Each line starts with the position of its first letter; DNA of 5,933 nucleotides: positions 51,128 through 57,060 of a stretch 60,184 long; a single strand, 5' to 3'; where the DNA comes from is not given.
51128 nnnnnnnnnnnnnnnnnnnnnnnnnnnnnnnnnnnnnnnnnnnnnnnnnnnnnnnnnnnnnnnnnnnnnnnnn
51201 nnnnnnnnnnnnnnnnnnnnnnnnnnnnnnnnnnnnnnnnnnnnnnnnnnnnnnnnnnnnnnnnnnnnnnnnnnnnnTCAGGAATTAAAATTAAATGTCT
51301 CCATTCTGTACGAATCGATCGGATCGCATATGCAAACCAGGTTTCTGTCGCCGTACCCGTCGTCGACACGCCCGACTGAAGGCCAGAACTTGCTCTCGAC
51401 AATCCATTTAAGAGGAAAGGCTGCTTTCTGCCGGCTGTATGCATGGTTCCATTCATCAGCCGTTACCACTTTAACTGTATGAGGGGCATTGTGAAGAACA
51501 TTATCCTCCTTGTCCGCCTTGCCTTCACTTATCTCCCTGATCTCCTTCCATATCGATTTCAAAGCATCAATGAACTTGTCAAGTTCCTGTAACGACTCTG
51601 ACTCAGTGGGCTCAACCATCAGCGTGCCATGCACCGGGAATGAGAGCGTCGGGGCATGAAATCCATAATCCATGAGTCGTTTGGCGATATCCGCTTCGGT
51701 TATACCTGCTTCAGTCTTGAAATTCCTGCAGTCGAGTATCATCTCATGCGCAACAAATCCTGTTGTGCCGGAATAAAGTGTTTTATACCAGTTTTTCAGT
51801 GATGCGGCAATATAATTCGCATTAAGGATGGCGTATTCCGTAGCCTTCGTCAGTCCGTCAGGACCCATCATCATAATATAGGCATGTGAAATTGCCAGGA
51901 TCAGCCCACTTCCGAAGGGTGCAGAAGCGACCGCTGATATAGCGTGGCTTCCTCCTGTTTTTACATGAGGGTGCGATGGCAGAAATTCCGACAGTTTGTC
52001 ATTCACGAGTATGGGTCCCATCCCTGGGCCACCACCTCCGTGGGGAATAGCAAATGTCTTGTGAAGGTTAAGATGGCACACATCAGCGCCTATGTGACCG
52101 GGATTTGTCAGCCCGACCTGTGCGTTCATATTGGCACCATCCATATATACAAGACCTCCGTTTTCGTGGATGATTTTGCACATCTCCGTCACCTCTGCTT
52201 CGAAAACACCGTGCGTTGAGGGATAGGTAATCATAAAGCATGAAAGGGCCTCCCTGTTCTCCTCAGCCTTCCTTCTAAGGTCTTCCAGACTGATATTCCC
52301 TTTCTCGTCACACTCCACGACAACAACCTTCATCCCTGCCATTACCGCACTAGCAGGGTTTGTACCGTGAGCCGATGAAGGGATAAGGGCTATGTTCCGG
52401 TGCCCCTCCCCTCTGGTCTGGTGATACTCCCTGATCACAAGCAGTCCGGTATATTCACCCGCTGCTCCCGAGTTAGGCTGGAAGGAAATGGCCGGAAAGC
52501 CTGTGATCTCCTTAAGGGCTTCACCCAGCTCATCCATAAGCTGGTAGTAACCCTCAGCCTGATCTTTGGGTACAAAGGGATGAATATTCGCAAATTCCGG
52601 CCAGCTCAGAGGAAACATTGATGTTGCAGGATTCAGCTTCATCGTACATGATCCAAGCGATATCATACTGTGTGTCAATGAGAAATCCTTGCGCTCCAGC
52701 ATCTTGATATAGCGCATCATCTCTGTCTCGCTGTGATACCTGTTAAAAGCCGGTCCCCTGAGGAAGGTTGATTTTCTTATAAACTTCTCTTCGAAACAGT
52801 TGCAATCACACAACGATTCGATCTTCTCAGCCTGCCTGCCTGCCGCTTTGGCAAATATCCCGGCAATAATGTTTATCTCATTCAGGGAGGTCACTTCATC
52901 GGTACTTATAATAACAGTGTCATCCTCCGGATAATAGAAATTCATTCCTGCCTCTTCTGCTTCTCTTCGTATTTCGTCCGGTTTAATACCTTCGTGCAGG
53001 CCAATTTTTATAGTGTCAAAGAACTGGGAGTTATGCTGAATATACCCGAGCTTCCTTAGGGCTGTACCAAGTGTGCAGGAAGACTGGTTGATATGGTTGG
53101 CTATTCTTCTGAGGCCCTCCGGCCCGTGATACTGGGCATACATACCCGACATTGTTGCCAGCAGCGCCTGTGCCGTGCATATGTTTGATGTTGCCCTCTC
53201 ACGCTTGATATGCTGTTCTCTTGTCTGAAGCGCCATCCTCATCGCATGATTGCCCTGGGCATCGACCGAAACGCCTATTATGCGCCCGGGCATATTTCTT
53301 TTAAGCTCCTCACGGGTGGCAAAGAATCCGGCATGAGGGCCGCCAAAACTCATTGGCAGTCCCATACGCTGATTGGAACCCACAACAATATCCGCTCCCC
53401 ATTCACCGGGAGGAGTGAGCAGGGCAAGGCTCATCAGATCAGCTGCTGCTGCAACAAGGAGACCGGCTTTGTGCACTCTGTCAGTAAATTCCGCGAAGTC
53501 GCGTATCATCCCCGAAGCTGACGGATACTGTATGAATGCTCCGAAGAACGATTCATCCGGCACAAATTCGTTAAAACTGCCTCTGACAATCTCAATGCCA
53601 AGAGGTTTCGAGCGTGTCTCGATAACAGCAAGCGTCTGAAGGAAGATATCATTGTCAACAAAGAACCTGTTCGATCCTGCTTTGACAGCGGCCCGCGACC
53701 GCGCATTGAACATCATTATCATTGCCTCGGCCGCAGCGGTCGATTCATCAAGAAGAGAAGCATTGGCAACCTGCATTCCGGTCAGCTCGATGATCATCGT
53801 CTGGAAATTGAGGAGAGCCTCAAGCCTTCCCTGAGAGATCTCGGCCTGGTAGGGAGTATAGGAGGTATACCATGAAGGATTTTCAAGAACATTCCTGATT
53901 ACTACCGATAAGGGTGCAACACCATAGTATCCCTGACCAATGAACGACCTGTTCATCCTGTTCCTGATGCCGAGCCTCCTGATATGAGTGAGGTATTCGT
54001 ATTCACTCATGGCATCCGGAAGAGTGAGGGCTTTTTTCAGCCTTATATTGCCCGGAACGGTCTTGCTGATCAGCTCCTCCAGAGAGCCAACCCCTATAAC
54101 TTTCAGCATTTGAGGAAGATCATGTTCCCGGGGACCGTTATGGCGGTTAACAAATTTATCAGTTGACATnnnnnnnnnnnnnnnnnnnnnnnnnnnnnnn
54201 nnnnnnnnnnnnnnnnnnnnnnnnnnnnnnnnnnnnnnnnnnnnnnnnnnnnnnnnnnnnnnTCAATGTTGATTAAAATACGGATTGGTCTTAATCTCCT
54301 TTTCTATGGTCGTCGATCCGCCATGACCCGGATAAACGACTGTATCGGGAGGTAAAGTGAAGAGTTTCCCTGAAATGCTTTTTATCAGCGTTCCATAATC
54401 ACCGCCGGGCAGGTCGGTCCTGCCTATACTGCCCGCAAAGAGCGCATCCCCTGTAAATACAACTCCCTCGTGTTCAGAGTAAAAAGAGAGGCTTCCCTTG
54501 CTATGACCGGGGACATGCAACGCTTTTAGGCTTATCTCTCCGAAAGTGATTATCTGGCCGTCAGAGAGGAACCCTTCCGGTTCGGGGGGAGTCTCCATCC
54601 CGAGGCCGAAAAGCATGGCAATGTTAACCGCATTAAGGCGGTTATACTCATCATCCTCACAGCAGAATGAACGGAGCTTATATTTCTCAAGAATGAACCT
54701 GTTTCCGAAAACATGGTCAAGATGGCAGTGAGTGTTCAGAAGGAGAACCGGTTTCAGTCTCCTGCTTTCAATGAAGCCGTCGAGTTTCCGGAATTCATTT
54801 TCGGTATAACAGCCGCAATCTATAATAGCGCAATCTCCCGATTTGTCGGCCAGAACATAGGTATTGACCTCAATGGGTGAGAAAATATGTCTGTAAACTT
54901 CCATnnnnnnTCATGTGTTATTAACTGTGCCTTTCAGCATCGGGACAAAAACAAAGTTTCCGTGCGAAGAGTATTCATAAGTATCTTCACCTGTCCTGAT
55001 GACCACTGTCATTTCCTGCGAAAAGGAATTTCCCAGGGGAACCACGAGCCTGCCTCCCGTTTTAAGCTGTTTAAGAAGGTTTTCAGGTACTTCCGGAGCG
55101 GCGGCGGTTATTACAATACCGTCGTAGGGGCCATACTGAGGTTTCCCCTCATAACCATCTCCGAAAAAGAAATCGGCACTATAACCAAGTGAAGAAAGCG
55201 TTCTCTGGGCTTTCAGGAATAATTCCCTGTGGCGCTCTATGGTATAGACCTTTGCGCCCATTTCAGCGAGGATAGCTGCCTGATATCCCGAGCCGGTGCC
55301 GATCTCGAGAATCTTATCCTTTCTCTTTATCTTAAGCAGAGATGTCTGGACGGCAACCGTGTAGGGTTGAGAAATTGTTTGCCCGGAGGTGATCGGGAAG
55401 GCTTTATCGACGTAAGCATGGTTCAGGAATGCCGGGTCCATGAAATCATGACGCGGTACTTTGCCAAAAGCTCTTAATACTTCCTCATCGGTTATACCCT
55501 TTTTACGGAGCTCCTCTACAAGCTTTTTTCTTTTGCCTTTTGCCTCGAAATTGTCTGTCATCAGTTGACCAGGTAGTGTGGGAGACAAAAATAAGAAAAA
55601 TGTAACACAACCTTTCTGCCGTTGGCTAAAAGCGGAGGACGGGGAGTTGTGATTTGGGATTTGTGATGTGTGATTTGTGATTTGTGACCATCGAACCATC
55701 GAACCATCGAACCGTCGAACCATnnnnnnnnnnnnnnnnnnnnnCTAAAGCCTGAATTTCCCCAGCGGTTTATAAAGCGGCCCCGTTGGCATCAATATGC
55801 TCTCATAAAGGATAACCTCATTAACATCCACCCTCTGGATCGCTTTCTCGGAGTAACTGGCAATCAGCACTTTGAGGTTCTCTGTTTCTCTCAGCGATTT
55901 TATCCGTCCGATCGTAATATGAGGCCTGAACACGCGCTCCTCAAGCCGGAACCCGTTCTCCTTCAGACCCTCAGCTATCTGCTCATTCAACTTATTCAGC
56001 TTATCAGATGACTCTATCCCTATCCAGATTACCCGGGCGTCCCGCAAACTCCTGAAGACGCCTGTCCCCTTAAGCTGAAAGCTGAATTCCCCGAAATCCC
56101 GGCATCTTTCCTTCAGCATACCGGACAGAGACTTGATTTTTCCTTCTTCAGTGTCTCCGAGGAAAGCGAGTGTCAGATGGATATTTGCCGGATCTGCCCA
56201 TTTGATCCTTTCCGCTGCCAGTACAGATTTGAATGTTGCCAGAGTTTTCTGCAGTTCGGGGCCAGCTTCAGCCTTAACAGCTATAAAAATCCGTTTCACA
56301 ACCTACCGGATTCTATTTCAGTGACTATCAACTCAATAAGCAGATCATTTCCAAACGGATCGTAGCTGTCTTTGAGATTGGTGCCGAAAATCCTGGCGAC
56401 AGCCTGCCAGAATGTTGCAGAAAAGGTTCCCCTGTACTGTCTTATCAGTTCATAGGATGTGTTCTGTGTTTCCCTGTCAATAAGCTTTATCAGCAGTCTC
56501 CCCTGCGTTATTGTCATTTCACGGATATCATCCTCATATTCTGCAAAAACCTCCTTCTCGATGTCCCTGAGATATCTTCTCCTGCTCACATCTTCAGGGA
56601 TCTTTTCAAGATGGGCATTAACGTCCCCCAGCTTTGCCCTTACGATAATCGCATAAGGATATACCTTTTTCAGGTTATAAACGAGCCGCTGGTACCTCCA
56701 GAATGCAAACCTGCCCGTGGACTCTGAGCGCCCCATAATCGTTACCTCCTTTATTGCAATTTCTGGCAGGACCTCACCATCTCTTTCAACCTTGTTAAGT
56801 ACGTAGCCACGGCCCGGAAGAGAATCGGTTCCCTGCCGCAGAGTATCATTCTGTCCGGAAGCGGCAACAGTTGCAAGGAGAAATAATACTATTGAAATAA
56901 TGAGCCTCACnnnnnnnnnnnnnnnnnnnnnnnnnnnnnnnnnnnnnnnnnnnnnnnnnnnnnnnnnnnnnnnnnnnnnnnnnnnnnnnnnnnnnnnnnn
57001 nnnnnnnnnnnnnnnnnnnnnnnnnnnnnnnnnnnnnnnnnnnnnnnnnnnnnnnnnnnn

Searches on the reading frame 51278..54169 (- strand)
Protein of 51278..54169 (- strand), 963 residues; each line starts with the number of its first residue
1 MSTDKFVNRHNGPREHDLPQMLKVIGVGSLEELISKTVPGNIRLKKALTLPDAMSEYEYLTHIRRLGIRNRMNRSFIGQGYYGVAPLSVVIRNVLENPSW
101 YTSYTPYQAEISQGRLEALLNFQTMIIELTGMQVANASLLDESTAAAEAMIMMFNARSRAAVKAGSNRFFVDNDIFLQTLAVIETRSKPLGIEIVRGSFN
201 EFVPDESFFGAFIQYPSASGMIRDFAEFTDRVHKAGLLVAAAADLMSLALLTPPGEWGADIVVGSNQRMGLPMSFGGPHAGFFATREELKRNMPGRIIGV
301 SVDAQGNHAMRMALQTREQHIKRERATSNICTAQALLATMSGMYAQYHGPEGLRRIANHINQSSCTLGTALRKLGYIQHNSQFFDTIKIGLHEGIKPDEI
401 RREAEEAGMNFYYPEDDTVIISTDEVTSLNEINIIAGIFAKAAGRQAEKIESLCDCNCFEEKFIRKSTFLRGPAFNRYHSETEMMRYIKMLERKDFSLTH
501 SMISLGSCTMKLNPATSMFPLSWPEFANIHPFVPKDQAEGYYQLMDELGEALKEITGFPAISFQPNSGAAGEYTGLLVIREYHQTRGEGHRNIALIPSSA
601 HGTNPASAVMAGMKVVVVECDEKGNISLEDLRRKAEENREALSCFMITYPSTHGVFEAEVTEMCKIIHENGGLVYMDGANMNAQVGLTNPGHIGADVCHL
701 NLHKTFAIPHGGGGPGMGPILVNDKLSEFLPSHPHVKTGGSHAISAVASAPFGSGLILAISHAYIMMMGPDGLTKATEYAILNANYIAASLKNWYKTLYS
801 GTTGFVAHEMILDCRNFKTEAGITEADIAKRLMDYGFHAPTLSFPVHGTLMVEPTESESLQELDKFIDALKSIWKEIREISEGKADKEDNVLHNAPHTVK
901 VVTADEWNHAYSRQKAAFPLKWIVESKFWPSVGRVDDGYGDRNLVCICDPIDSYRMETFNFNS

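Call 11: search_protein_families(library=pfam, proteins=[window:51278-54169:-])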
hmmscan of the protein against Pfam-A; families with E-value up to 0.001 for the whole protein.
window:51278-54169:- (963 aa): 4 families
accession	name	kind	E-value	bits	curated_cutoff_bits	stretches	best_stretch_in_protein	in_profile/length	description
PF02347.22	GDC-P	-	5.1e-177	589.5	26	2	8-436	1-426/429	Glycine cleavage system P-protein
PF21478.3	GcvP2_C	-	1.6e-57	193.1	27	1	776-897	1-122/122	Glycine dehydrogenase, C-terminal domain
PF00266.25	Aminotran_5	-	1.5e-07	31.2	21.5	1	578-740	77-228/371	Aminotransferase class-V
PF01212.27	Beta_elim_lyase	-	1.7e-05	24.8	27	1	537-680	26-171/288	Beta-eliminating lyase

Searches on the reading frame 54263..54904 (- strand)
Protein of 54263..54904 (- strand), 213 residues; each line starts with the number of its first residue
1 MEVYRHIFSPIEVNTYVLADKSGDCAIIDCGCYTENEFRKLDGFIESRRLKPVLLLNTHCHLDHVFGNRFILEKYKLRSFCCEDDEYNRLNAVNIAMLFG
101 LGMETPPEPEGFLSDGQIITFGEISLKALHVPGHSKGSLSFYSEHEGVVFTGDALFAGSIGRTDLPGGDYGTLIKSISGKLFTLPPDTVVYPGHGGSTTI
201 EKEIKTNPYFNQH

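Call 11: search_protein_families(library=pfam, proteins=[window:54263-54904:-])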
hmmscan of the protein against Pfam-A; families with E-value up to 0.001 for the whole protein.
window:54263-54904:- (213 aa): 1 family
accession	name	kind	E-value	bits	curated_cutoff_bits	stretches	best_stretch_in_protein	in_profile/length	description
PF00753.33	Lactamase_B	-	1.2e-31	110.6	22.7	1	12-194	5-196/196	Metallo-beta-lactamase superfamily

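Call 61: find_encoding_contigs(protein=window:54263-54904:-, flank=10000, max_places=10)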
Protein window:54263-54904:- (213 aa): no gene with exactly this product is on record in the collection.

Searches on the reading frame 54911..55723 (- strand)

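Call 11: search_protein_families(library=pfam, proteins=[window:54911-55723:-])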
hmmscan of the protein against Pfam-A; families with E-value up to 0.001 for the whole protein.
window:54911-55723:- (270 aa): 4 families
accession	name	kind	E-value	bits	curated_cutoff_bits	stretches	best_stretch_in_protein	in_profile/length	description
PF01135.25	PCMT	-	1.5e-56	191.9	20.3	1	65-264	3-207/210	Protein-L-isoaspartate(D-aspartate) O-methyltransferase (PCMT)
PF13649.12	Methyltransf_25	-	7.5e-06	27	27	1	138-214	1-79/97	Methyltransferase domain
PF00398.26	RrnaAD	-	3.4e-05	23.5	24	1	130-177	26-73/263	Ribosomal RNA adenine dimethylase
PF13847.12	Methyltransf_31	-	0.00017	21.7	27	1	133-230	2-111/145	Methyltransferase domain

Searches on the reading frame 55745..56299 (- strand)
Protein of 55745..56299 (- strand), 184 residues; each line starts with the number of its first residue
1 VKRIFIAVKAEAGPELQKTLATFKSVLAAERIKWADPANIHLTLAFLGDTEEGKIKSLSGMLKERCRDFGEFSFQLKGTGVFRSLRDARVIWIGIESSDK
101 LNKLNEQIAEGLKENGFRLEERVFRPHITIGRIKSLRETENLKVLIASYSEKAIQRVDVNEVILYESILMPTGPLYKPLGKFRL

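Call 11: search_protein_families(library=pfam, proteins=[window:55745-56299:-])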
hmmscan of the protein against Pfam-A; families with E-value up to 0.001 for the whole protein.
window:55745-56299:- (184 aa): 3 families
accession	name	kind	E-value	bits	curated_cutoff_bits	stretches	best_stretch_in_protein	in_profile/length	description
PF02834.22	LigT_PEase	-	9.9e-30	103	23.3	2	9-92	4-87/87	LigT like Phosphoesterase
PF13563.12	2_5_RNA_ligase2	-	2.4e-17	63.8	27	1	22-163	11-144/152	2'-5' RNA ligase superfamily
PF10469.15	AKAP7_NLS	-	1.6e-10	41.6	24.4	1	5-162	4-185/208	AKAP7 2'5' RNA ligase-like domain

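Call 62: find_encoding_contigs(protein=window:55745-56299:-, flank=10000, max_places=10)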
Protein window:55745-56299:- (184 aa): no gene with exactly this product is on record in the collection.

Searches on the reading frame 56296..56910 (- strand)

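Call 11: search_protein_families(library=pfam, proteins=[window:56296-56910:-])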
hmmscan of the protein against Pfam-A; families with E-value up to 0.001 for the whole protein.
window:56296-56910:- (204 aa): 1 family
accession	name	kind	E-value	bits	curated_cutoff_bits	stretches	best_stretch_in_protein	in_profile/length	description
PF14127.11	DUF4294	-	3.2e-48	164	27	1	48-197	3-154/155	Domain of unknown function (DUF4294)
